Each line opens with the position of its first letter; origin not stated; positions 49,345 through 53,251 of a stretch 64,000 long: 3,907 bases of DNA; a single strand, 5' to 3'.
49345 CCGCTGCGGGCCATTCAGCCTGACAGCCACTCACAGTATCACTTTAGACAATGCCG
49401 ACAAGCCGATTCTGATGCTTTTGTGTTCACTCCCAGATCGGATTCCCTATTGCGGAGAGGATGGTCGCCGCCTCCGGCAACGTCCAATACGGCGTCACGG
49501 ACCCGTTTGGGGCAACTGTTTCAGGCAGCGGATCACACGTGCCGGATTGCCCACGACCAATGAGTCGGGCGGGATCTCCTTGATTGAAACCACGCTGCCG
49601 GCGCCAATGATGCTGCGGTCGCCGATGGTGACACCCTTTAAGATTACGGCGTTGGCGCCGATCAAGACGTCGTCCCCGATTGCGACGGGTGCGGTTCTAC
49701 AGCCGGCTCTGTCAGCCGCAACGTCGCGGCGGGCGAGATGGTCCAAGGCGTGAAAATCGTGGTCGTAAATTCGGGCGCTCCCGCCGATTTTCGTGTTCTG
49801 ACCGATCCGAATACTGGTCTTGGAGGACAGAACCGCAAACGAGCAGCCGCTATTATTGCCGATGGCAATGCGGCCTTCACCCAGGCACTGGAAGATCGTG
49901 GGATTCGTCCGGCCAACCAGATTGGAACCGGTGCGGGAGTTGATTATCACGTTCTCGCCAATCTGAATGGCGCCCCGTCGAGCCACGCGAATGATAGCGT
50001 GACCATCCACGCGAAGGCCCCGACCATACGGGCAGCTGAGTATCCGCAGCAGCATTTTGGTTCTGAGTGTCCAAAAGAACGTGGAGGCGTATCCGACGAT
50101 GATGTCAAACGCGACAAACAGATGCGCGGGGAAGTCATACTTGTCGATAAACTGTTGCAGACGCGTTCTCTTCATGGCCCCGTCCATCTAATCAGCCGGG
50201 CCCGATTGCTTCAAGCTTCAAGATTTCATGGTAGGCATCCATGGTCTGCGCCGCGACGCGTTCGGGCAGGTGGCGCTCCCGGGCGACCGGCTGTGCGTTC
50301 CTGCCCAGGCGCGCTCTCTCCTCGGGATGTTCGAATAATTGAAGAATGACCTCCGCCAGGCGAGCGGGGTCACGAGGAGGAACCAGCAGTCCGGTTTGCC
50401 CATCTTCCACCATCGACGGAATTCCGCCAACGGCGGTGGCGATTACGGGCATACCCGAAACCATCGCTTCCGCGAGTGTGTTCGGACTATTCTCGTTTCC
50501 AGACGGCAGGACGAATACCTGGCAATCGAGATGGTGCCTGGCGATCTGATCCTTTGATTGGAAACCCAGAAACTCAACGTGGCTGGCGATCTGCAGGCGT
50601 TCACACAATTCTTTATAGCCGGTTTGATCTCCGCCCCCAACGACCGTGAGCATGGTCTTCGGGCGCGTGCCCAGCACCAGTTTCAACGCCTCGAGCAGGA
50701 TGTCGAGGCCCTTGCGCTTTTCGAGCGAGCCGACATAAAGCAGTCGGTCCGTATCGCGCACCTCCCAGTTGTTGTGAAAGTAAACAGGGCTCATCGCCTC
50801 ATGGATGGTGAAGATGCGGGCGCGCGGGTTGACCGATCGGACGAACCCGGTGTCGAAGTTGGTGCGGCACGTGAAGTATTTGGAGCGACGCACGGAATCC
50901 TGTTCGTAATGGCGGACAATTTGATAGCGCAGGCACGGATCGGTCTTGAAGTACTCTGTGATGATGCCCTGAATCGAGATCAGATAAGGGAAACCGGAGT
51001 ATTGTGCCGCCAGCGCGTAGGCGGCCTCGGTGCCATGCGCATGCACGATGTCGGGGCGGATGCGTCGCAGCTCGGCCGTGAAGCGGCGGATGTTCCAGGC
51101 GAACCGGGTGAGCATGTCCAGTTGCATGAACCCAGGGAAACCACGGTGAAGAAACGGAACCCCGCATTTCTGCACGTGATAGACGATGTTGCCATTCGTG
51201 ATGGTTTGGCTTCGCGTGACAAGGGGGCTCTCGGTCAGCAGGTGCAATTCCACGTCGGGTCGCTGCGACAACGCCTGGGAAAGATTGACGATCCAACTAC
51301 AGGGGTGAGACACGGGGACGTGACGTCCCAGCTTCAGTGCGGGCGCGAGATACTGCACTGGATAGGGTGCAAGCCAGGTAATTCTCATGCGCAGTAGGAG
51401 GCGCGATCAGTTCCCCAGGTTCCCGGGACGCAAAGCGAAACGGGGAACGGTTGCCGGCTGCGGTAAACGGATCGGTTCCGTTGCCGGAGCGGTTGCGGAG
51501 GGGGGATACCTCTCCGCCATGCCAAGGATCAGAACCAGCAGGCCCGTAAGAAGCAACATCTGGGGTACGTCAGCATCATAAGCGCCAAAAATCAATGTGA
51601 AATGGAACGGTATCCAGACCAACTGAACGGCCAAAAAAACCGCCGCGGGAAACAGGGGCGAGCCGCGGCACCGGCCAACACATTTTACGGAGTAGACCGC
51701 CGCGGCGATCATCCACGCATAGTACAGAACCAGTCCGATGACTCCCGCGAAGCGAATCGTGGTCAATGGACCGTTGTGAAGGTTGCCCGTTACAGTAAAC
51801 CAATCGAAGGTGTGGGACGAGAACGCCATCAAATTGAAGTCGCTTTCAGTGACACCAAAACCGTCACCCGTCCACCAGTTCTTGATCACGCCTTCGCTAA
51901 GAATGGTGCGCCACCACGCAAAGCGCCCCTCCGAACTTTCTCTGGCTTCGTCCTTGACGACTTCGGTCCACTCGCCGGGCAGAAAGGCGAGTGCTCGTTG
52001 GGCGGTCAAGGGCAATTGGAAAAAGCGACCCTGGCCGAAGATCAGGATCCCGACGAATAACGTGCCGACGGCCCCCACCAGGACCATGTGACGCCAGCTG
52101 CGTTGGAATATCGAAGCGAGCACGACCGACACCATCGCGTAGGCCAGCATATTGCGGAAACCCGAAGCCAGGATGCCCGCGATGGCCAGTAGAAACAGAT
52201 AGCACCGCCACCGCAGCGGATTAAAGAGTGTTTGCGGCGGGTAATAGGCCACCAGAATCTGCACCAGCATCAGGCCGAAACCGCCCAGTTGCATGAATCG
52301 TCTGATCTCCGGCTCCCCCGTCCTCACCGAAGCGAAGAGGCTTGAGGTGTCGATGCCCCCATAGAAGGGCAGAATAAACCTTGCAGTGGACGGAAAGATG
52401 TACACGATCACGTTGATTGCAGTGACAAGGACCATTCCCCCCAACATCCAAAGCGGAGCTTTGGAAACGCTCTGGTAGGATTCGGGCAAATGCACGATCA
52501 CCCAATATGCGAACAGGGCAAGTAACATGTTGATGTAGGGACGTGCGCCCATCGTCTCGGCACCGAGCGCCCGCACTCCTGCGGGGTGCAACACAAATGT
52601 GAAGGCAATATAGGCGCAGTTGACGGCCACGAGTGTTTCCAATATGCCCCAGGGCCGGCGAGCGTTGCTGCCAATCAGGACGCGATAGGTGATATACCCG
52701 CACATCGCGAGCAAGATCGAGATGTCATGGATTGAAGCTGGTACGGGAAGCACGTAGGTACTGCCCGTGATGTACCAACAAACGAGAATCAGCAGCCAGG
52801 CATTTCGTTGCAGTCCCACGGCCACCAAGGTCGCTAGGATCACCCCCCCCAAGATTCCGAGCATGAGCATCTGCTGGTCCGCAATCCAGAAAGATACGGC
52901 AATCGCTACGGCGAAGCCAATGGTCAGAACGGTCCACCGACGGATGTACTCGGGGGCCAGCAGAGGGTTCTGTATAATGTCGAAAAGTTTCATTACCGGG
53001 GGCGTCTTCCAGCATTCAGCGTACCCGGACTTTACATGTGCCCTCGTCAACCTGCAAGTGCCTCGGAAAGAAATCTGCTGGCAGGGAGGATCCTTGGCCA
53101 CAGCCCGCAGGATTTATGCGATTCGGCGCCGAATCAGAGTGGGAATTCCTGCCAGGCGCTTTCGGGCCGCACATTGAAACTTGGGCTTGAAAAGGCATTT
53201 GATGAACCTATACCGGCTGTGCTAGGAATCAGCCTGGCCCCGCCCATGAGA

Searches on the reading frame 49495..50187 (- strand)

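Call 3: search_protein_families(library=pfam, proteins=[window:49495-50187:-], max_evalue=0.01)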
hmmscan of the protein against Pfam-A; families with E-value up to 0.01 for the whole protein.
window:49495-50187:- (230 aa): 2 families
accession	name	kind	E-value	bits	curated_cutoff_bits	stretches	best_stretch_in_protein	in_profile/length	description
PF00132.30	Hexapep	-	2.4e-13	49.6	27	1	170-200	4-34/36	Bacterial transferase hexapeptide (six repeats)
PF14602.12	Hexapep_2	-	3.6e-11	43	27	1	167-200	1-32/34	Hexapeptide repeat of succinyl-transferase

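Call 4: search_protein_families(library=ncbifam, proteins=[window:49495-50187:-], max_evalue=0.01)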
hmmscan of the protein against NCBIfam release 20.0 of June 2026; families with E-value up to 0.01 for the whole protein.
window:49495-50187:- (230 aa): 44 families (the best 25 are shown)
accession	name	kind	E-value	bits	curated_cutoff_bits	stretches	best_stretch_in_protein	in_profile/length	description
NF007240.0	PRK09677.1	equivalog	2.9e-21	75.9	243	1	103-222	62-184/192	putative lipopolysaccharide biosynthesis O-acetyl transferase WbbJ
NF058585.1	HptprglPActTf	PfamEq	8.9e-18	64.4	300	1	125-224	77-162/172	heptaprenylglyceryl phosphate O-acetyltransferase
NF007499.0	PRK10092.1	equivalog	1.4e-17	64.1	314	1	99-221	66-182/183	maltose O-acetyltransferase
NF007076.0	PRK09527.1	equivalog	1.8e-15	56.9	347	1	96-223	66-186/203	galactoside O-acetyltransferase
TIGR03570.1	NeuD_NnaD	subfamily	1.8e-14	53.8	160.8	1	125-217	117-202/202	NeuD/PglB/VioB family sugar acetyltransferase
TIGR03532.1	DapD_Ac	equivalog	1.9e-14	53.9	231.75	1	165-222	158-214/231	2,3,4,5-tetrahydropyridine-2,6-dicarboxylate N-acetyltransferase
NF041874.1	EPS_EpsC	equivalog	4.6e-13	49.2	150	1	127-220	83-165/168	serine O-acetyltransferase EpsC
NF050158.1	CarbAnhydGPos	equivalog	2e-12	47.1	250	1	168-224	88-145/172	gamma carbonic anhydrase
NF000311.1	Vat_ABCDEFH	equivalog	3e-12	46.5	300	1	145-220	88-162/201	Vat family streptogramin A O-acetyltransferase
TIGR03308.1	phn_thr-fam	hypoth_equivalog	5.1e-12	46.1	201.65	1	160-220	101-160/204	phosphonate metabolim protein, transferase hexapeptide repeat family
TIGR02287.1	PaaY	equivalog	1.9e-11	44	319.6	1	167-223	86-143/192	phenylacetic acid degradation protein PaaY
NF007797.0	PRK10502.1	subfamily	3.9e-11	42.9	192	1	155-220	113-177/183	WcaF family extracellular polysaccharide biosynthesis acetyltransferase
NF000504.1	stregram_VatH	exception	1.6e-10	41.3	475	1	71-220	31-169/216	streptogramin A O-acetyltransferase Vat(H)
NF033468.1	stregram_VatI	exception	2.2e-10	40.7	415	1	169-220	114-164/208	streptogramin A O-acetyltransferase Vat(I)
NF000490.1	chloram_CatB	equivalog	5.5e-10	38.9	350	1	163-220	106-162/210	type B chloramphenicol O-acetyltransferase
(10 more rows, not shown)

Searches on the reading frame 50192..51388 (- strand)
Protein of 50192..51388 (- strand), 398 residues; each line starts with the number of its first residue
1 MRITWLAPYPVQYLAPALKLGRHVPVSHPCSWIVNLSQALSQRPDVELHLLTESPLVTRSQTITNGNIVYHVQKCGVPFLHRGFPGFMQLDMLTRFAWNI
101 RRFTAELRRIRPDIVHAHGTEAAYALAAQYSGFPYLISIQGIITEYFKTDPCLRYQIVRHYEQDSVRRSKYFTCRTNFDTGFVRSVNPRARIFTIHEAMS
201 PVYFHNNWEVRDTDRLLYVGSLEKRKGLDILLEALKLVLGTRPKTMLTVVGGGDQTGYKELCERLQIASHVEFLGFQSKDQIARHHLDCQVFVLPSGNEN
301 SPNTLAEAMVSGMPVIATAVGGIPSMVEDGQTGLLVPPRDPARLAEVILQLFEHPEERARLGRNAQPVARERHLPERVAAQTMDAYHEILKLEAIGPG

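Call 6: search_protein_families(library=pfam, proteins=[window:50192-51388:-], max_evalue=0.001)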
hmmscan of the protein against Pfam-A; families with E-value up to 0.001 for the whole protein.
window:50192-51388:- (398 aa): 7 families
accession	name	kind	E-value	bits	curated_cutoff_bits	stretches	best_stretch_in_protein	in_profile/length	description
PF00534.26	Glycos_transf_1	-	8.6e-41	139.8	26.4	1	213-366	15-170/172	Glycosyl transferases group 1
PF13692.12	Glyco_trans_1_4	-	2.5e-35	122.3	27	1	215-353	3-141/142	Glycosyl transferases group 1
PF13439.12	Glyco_transf_4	-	3.2e-08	34.2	28.5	1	33-196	8-163/170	Glycosyltransferase Family 4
PF13579.12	Glyco_trans_4_4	-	1.8e-07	32.1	29.7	1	65-178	28-137/158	Glycosyl transferase 4-like domain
PF13524.12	Glyco_trans_1_2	-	5e-07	30.2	25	1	247-383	17-143/144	Glycosyl transferase-like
PF20706.3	GT4-conflict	-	7e-06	25.7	26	1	212-336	196-324/385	Family 4 Glycosyltransferase in conflict systems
PF13477.12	Glyco_trans_4_2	-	0.00096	19.8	23.4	0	102-159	65-126/139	Glycosyl transferase 4-like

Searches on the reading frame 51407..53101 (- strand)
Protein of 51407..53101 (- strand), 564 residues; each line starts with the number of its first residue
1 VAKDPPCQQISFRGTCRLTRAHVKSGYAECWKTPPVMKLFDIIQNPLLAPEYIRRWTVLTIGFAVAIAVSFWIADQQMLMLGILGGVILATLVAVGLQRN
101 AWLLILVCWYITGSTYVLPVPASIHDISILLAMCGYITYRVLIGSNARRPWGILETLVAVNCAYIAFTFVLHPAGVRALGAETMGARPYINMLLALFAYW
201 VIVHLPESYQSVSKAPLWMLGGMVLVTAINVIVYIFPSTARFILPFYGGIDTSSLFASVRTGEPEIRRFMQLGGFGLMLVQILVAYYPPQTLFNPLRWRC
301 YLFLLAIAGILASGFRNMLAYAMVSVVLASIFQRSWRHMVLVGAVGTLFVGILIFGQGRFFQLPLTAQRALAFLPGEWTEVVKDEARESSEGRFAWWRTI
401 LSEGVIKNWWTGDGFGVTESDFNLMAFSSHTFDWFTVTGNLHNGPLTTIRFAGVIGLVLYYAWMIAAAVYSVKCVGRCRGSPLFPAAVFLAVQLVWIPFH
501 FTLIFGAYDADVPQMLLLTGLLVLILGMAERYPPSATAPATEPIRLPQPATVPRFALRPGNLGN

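Call 6: search_protein_families(library=pfam, proteins=[window:51407-53101:-], max_evalue=0.001)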
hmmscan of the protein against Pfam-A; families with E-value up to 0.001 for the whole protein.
window:51407-53101:- (564 aa): 1 family
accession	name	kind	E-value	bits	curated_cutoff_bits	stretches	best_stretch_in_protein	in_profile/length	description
PF04932.20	Wzy_C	-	1.1e-09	38.7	31.7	1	302-460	2-148/149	O-Antigen ligase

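Call 36: search_protein_families(library=ncbifam, proteins=[window:51407-53101:-], max_evalue=0.0001)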
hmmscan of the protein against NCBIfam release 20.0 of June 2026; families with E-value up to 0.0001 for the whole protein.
window:51407-53101:- (564 aa): 0 families
